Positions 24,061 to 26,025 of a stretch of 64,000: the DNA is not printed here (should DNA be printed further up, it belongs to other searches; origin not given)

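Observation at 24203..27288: Integrase-less integron cassette array (CALIN) inserted in the kfr-traM gap of an IncP-1-like backbone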

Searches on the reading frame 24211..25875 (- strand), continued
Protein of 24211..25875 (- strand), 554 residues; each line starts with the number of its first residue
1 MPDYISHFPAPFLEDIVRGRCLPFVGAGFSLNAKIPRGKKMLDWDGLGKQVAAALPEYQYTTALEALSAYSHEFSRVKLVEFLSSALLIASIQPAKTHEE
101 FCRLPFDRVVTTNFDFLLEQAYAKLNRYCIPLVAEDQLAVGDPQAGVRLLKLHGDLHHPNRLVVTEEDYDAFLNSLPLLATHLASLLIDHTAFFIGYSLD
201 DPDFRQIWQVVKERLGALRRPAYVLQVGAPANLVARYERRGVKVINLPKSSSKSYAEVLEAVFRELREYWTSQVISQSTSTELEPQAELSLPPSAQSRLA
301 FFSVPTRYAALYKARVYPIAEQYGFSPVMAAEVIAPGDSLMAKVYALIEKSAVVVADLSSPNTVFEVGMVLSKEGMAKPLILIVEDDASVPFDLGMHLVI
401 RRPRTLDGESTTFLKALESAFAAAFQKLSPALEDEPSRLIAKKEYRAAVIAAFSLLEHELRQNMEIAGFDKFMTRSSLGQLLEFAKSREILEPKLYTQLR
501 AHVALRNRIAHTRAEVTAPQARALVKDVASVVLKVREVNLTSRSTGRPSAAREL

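Call 96: search_protein_families(library=pfam, proteins=[L003:5188-6093:+, L018:5433-6119:+, L003:7877-8713:+, L001:2621-3277:+, L018:4270-5331:+, L003:4566-5126:+, L003:3952-4458:+], max_evalue=0.1)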
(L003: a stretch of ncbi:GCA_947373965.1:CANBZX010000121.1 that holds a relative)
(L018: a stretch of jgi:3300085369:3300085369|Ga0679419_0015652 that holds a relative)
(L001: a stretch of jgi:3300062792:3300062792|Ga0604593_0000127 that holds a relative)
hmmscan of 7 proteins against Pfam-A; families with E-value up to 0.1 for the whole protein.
L003:5188-6093:+ (301 aa): 0 families

L018:5433-6119:+ (228 aa): 0 families

L003:7877-8713:+ (278 aa): 0 families

L001:2621-3277:+ (218 aa): 0 families

L018:4270-5331:+ (353 aa): 1 family
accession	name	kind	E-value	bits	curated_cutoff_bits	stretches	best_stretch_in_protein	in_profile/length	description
PF04326.19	SLFN_AlbA_2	-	2.1e-07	31.9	25.3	1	29-158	1-113/118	Schlafen, AlbA_2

L003:4566-5126:+ (186 aa): 1 family
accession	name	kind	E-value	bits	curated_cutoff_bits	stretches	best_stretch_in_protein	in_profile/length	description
PF02660.20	G3P_acyltransf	-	0.0011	19.5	24.1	1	29-82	63-117/164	Glycerol-3-phosphate acyltransferase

L003:3952-4458:+ (168 aa): 1 family
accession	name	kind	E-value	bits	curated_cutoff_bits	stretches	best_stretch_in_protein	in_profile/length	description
PF20385.3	DUF6680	-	6e-58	195.7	23.2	1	1-165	1-163/170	Family of unknown function (DUF6680)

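Call 102: search_protein_families(library=ncbifam, proteins=[L003:3615-3785:-], max_evalue=10)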
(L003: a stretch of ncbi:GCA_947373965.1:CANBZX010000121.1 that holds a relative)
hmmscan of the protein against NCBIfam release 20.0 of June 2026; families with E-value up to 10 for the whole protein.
L003:3615-3785:- (56 aa): 2 families
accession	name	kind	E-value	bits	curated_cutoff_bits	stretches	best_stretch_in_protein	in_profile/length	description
NF011946.0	PRK15417.1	equivalog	6.8e-10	38.6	435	1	8-44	11-47/337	integron integrase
TIGR02249.1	integrase_gron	subfamily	1.9e-05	24.2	265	1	13-46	1-34/315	integron integrase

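Call 107: search_dna_similar(query=window:24211-25875:-, collection=plasmids, mode=protein, max_rows=12, max_evalue=1e-30)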
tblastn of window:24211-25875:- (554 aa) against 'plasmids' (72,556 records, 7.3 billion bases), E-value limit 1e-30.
Records with a match: 3; places in all: 3; records where one place covers at least 80% of the query: 2.
Best place of each record, by identity: <60% 3.
By first word of the organism name: Burkholderia 1; Agrobacterium 1; Bradyrhizobium 1.
By predicted mobility (MOB-suite, as given by PLSDB): non-mobilizable 2; mobilizable 1.
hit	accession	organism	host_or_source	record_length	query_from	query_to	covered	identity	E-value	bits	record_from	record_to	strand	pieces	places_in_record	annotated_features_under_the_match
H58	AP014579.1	Burkholderia sp. RPE67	Riptortus pedestris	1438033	4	531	95%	44.3%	8e-130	425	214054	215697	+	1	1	putative membrane protein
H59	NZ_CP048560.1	Agrobacterium fabrum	walnut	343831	1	536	97%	42.5%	1e-116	387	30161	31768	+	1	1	SIR2 family protein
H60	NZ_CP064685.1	Bradyrhizobium sp. CW1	Acmispon strigosus,cell culture,bulk ...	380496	102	532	78%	41.9%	2e-79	279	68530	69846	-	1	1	SIR2 family protein | hypothetical protein (x2)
